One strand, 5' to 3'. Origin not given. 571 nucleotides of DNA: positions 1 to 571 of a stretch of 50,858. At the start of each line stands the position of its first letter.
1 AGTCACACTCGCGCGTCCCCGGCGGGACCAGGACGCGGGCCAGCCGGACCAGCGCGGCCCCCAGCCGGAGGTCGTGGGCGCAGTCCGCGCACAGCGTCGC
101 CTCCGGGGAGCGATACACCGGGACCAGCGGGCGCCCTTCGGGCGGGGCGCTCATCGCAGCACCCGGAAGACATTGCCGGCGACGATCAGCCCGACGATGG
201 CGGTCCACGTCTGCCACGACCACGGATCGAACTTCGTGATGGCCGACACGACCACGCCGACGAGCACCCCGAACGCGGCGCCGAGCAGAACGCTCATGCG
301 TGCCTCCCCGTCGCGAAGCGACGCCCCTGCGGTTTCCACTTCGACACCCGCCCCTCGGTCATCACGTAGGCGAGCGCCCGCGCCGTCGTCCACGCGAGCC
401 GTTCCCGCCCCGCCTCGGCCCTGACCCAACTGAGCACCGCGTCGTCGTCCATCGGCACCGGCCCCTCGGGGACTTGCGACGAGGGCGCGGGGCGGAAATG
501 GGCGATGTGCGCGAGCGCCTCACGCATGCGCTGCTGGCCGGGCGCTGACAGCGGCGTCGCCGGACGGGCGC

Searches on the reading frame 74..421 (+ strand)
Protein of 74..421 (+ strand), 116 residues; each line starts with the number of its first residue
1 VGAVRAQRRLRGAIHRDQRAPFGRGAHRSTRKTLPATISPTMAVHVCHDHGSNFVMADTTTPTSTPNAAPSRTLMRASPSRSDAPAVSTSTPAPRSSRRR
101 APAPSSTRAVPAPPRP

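Call 103: search_protein_families(library=pfam, alignment_id=A9, max_evalue=0.001)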
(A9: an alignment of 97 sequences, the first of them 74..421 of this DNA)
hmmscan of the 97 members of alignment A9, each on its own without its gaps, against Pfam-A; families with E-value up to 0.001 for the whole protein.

A. member 1, window:74-421:+ (116 aa): 0 families

B. families by the number of members that match (of 97 scanned): 22 families
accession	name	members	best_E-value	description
PF18925.5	DUF5675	1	4.4e-34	Family of unknown function (DUF5675)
PF01555.25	N6_N4_Mtase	1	2.5e-31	DNA methylase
PF00534.26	Glycos_transf_1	1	7.2e-29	Glycosyl transferases group 1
PF13692.12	Glyco_trans_1_4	1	4.6e-28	Glycosyl transferases group 1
PF13640.12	2OG-FeII_Oxy_3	1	8e-18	2OG-Fe(II) oxygenase superfamily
PF00589.27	Phage_integrase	1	3.1e-17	Phage integrase family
PF23899.1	SU10_portal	1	3.4e-17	Phage SU10 portal protein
PF13439.12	Glyco_transf_4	1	4.4e-16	Glycosyltransferase Family 4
PF01844.29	HNH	1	9.7e-16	HNH endonuclease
PF04404.17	ERF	1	1.6e-13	ERF superfamily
PF14279.12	HNH_5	1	5.5e-12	HNH endonuclease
PF13579.12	Glyco_trans_4_4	1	3.2e-11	Glycosyl transferase 4-like domain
PF13661.12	2OG-FeII_Oxy_4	1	5.1e-11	2OG-Fe(II) oxygenase superfamily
PF00583.31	Acetyltransf_1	1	5.6e-10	Acetyltransferase (GNAT) family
PF20706.3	GT4-conflict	1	1.1e-09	Family 4 Glycosyltransferase in conflict systems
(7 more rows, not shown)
